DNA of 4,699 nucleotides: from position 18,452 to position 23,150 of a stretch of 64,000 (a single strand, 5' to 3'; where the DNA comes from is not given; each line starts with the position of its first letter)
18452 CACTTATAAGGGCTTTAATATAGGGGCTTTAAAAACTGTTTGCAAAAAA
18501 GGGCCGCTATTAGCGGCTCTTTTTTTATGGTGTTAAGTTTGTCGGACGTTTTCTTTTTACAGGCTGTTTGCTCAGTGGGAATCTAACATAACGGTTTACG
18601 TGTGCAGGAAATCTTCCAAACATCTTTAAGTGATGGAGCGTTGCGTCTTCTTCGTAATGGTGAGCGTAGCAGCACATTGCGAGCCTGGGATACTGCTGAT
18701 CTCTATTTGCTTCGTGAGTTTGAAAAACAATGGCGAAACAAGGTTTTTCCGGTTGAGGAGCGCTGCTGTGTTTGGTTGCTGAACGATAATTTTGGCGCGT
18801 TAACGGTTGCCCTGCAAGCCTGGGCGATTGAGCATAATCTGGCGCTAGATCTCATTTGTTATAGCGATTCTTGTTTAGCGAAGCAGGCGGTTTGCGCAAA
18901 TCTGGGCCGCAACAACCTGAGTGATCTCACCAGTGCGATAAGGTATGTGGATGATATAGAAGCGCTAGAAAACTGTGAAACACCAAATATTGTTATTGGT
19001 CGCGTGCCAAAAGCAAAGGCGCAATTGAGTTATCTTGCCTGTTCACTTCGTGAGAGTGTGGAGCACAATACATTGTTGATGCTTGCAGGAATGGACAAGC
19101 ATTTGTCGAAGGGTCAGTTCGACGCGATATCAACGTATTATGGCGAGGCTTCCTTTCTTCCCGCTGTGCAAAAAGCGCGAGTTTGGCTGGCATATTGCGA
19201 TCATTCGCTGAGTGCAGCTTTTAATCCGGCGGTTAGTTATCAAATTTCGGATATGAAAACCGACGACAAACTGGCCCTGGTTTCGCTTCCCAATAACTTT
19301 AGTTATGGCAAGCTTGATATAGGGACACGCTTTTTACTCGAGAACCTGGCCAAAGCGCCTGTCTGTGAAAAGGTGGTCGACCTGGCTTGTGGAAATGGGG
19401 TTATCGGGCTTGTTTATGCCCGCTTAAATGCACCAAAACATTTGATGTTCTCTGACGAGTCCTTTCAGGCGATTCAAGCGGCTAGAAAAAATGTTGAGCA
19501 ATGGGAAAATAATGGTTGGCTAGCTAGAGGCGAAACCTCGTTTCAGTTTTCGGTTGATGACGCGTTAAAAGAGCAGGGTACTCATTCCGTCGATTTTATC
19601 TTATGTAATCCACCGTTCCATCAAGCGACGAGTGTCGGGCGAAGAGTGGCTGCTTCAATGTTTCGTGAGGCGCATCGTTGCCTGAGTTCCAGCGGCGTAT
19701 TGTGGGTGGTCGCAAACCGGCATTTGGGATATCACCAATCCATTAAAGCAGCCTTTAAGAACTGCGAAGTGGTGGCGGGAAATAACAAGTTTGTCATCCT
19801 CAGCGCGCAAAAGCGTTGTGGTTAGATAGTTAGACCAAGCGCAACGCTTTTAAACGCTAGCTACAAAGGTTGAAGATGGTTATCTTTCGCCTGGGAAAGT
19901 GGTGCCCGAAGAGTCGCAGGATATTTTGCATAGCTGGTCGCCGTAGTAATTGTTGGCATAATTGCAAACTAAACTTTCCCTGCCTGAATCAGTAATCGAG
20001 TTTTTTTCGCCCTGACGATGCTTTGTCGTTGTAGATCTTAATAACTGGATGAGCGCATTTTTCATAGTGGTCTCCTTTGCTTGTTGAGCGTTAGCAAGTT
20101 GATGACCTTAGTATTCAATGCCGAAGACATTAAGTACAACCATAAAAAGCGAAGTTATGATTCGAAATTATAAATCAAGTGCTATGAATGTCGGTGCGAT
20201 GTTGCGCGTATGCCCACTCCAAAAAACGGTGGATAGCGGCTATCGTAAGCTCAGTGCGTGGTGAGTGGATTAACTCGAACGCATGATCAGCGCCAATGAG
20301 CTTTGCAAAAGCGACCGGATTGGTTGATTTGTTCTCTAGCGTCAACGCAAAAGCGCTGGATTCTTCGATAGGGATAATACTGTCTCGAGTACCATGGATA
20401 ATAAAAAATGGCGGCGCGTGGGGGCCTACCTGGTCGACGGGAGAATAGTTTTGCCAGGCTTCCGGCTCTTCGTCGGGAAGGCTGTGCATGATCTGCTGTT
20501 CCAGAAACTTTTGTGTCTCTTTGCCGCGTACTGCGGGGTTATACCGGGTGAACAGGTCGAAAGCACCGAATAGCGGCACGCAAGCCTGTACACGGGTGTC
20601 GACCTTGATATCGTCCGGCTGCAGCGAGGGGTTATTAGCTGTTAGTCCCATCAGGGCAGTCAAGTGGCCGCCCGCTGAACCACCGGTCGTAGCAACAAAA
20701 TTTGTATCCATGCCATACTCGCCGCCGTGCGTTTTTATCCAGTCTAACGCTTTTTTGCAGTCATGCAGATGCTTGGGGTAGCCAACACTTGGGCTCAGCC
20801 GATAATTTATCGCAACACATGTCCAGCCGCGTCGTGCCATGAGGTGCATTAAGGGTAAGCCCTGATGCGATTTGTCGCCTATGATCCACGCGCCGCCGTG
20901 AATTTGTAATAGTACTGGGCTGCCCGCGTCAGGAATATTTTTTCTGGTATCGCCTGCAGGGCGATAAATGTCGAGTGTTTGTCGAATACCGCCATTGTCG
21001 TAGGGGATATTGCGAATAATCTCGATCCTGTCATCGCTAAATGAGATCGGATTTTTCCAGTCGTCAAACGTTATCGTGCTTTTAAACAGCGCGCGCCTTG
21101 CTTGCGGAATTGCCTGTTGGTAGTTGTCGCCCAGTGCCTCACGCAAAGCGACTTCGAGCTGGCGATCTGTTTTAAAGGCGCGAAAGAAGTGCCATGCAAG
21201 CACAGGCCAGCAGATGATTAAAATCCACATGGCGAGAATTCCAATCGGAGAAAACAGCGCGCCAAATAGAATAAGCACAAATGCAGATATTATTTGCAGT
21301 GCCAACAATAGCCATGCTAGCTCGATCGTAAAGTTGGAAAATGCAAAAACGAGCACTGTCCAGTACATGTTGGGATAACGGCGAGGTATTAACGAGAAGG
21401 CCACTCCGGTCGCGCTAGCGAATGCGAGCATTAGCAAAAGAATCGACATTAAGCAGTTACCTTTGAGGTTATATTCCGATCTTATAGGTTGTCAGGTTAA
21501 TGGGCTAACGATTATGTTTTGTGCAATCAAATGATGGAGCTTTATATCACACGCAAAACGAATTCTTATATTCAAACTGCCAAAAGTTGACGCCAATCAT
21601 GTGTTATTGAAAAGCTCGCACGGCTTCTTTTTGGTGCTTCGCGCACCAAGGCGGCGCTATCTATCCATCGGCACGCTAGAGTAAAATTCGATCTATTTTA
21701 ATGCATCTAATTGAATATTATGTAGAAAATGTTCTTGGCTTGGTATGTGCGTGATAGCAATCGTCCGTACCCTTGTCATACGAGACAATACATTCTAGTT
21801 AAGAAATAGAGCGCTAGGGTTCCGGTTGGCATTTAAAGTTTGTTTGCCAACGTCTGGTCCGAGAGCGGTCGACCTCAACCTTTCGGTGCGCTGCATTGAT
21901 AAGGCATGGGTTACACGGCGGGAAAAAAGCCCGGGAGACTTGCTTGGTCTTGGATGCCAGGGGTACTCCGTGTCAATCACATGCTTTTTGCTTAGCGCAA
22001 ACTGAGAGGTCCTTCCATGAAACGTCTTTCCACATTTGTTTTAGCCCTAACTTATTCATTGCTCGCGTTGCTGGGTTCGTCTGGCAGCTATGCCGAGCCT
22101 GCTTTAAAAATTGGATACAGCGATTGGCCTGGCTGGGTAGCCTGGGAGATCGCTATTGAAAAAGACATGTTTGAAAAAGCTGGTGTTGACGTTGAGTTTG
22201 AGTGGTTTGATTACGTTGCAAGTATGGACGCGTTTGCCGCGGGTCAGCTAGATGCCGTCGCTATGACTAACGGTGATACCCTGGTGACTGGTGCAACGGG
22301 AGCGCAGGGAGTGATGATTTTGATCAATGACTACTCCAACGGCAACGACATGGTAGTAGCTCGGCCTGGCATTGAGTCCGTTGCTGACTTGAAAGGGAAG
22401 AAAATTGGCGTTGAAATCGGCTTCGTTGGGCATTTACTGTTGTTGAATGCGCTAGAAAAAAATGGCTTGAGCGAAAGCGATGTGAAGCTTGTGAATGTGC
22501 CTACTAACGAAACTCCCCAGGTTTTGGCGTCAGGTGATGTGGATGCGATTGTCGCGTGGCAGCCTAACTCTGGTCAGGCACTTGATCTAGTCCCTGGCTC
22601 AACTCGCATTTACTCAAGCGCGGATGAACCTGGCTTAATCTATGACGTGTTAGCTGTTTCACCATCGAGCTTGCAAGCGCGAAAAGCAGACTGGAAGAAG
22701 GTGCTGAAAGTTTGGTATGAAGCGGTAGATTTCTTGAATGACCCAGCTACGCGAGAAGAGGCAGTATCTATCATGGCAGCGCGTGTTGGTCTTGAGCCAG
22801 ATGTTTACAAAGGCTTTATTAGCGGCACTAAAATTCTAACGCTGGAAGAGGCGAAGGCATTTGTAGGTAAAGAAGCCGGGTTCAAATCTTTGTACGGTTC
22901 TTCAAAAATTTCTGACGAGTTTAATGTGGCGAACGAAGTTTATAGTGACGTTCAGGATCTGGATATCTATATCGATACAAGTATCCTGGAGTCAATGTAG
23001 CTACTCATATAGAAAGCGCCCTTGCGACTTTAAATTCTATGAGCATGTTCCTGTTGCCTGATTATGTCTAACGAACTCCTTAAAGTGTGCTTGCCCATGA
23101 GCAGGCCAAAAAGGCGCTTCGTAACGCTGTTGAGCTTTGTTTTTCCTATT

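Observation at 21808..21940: Guanidine-I (ykkC) riboswitch in the 570-nt leader of the carboxylase operon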

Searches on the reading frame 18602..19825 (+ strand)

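Call 5: search_protein_families(library=pfam, proteins=[window:18602-19825:+])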
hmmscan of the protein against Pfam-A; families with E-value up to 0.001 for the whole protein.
window:18602-19825:+ (407 aa): 8 families
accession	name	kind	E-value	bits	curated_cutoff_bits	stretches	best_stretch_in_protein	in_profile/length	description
PF05175.20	MTS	-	2.2e-47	161.3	23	1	224-400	2-169/170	Methyltransferase small domain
PF13847.12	Methyltransf_31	-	2.1e-06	27.9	27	1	257-371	6-111/145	Methyltransferase domain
PF13649.12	Methyltransf_25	-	2.9e-06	28.3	27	1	258-365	1-97/97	Methyltransferase domain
PF03602.21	Cons_hypoth95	-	5.3e-06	26.7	24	1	256-382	43-163/182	Conserved hypothetical protein 95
PF08242.18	Methyltransf_12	-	0.00011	23.2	30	1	259-367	1-98/98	Methyltransferase domain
PF01170.24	UPF0020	-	0.00022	21.4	22.3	1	283-375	81-170/197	RMKL-like, methyltransferase domain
PF06325.19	PrmA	-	0.00033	20.7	22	1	246-336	155-233/296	Ribosomal protein L11 methyltransferase (PrmA)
PF08241.18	Methyltransf_11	-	0.00037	21.5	21.2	1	259-368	1-94/95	Methyltransferase domain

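Call 6: search_protein_families(library=ncbifam, proteins=[window:18602-19825:+])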
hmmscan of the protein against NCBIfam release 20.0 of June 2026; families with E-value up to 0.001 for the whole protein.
window:18602-19825:+ (407 aa): 7 families
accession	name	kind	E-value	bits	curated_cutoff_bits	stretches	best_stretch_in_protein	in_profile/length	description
NF011577.0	PRK15001.1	equivalog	7.1e-54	183.1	468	1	21-405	20-374/378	23S rRNA (guanine(1835)-N(2))-methyltransferase RlmG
NF007023.0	PRK09489.1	equivalog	1.2e-27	97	295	1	222-403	165-335/342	16S rRNA (guanine(1207)-N(2))-methyltransferase RsmC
TIGR03534.1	RF_mod_PrmC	equivalog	8.7e-10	38.5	199.1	1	251-340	83-167/253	peptide chain release factor N(5)-glutamine methyltransferase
TIGR00536.1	hemK_fam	subfamily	5.9e-08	32.1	115.5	1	246-362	106-214/286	HemK family protein methyltransferase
TIGR03533.1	L3_gln_methyl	equivalog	1.9e-06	27.4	229.7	1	251-345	118-205/284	50S ribosomal protein L3 N(5)-glutamine methyltransferase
TIGR03704.1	PrmC_rel_meth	equivalog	4.4e-05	23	248.8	1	253-346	85-170/251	putative protein N(5)-glutamine methyltransferase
NF047853.1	tRm6a37MtseTrmN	equivalog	0.00034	20.4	350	1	252-347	39-132/244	tRNA(1)(Val) (adenine(37)-N(6))-methyltransferase TrmN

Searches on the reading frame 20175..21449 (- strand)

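Call 5: search_protein_families(library=pfam, proteins=[window:20175-21449:-])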
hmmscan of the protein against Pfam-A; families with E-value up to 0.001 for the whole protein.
window:20175-21449:- (424 aa): 4 families
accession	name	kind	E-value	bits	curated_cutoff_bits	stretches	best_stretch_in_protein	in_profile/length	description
PF20434.5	BD-FAE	-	1.2e-46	159.4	26.8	1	159-369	1-213/215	BD-FAE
PF07859.19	Abhydrolase_3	-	6e-22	78.9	25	1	180-392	1-209/210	alpha/beta hydrolase fold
PF00326.27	Peptidase_S9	-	1.9e-11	44.3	22.6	1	316-401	112-196/213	Prolyl oligopeptidase family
PF00135.34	COesterase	-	5.8e-10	39.2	27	1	158-269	87-202/515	Carboxylesterase family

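Call 6: search_protein_families(library=ncbifam, proteins=[window:20175-21449:-])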
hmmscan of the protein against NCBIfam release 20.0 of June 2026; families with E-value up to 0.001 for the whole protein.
window:20175-21449:- (424 aa): 13 families
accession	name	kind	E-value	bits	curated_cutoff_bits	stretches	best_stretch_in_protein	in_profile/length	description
NF052354.1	EstLipQMycob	equivalog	6e-74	249.1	700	1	91-418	84-403/418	esterase LipQ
NF058653.1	LipP1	equivalog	2.1e-21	76.1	350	1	111-273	19-167/300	LipP1 family hormone-sensitive lipase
NF033149.0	CHL_hydrolase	equivalog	1.2e-16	60.6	500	1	173-270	71-168/310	chloramphenicol hydrolase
NF007547.0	PRK10162.1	equivalog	9.7e-15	54.3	389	1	169-391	75-294/321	acetyl esterase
NF058665.1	HaHSL_fam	equivalog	8.8e-10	38.4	320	1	144-300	37-172/260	hormone-sensitive lipase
NF058651.1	GESAG_HSLs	subfamily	9.6e-10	38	430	1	177-273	67-159/296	GESAG motif subfamily hormone-sensitive lipase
NF058649.1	GTSAG_HSLs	subfamily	1.3e-07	31.3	380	1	174-411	88-309/312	GTSAG motif subfamily hormone-sensitive lipase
NF041902.1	pecacetest_PaeX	equivalog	1.4e-07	30.9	550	1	184-375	82-268/318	pectin acetylesterase PaeX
NF058650.1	GCSAG_HSLs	subfamily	4.5e-07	29.7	410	1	177-360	85-261/314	GCSAG motif subfamily hormone-sensitive lipase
NF052620.1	AryltfaseLP1002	equivalog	1.3e-06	27.9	300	1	176-276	31-132/265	lp_1002 family arylesterase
NF042968.1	AcxylEst_AxeA1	equivalog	4.5e-05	22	700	1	180-271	51-141/459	acetylxylan esterase AxeA1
NF050058.1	e_dPHAscl_type1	hypoth_equivalog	8e-05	22.2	150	0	243-271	97-125/276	extracellular catalytic domain type 1 short-chain-length polyhydroxyalkanoate depolymerase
NF041556.1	tannase_B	equivalog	0.00031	20.1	300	1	225-277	130-182/463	subtype B tannase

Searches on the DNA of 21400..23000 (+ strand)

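Call 12: search_rna_families(sources=[L001, L002, L003, L004, L005, L006, L007, L008, L009, L010, L011, L012, L013, L014, L015, L023], threshold=gathering)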
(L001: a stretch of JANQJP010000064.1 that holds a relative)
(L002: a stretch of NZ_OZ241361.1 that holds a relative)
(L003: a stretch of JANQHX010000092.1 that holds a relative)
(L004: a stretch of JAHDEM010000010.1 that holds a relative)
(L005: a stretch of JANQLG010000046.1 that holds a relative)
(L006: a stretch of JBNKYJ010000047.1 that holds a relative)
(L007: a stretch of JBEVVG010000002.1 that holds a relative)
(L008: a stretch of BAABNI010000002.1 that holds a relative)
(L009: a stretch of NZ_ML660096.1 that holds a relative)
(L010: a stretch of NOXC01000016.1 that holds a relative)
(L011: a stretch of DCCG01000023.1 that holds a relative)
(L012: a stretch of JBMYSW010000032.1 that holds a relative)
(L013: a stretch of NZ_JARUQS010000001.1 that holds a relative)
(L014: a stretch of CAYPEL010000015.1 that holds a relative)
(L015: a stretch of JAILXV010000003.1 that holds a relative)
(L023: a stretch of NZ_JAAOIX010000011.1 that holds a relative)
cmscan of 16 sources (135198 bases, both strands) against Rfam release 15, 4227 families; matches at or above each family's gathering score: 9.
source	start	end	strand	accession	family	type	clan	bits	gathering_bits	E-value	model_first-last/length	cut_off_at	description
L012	3126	3278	-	RF00442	Guanidine-I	Cis-reg; riboswitch;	-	79.8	63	3e-12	1-107/107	no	Guanidine-I riboswitch aptamer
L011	3395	3503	-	RF00442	Guanidine-I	Cis-reg; riboswitch;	-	79.6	63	3.3e-12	1-107/107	no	Guanidine-I riboswitch aptamer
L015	8867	8914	+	RF01068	Guanidine-II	Cis-reg; riboswitch;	-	42.1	32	0.00011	1-48/48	no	Guanidine-II riboswitch aptamer (mini-ykkC)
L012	1582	1628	-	RF01068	Guanidine-II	Cis-reg; riboswitch;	-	41.6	32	0.00015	1-48/48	no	Guanidine-II riboswitch aptamer (mini-ykkC)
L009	8804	8848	+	RF01068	Guanidine-II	Cis-reg; riboswitch;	-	41.2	32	0.00018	1-48/48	no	Guanidine-II riboswitch aptamer (mini-ykkC)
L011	1740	1786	-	RF01068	Guanidine-II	Cis-reg; riboswitch;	-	39.9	32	0.00038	1-48/48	no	Guanidine-II riboswitch aptamer (mini-ykkC)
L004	8901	8947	+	RF01068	Guanidine-II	Cis-reg; riboswitch;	-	35.9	32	0.0034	1-48/48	no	Guanidine-II riboswitch aptamer (mini-ykkC)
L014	5967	6014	+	RF01068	Guanidine-II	Cis-reg; riboswitch;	-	35.8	32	0.0037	1-48/48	no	Guanidine-II riboswitch aptamer (mini-ykkC)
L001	8869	8916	+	RF01068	Guanidine-II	Cis-reg; riboswitch;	-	35.2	32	0.0051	1-48/48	no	Guanidine-II riboswitch aptamer (mini-ykkC)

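Call 24: search_rna_families(source=window, start=21400, end=22100, threshold=evalue, max_evalue=1)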
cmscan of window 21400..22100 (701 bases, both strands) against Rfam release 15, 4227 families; matches with E-value up to 1: 2.
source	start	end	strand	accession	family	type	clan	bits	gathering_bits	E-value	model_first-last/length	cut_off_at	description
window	21803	21939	+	RF00442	Guanidine-I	Cis-reg; riboswitch;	-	77.9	63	4e-14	1-107/107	no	Guanidine-I riboswitch aptamer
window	21825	21851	+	RF03280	mir-7583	Gene; miRNA;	-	19.2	48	0.7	16-42/58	no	mir-7583 microRNA precursor family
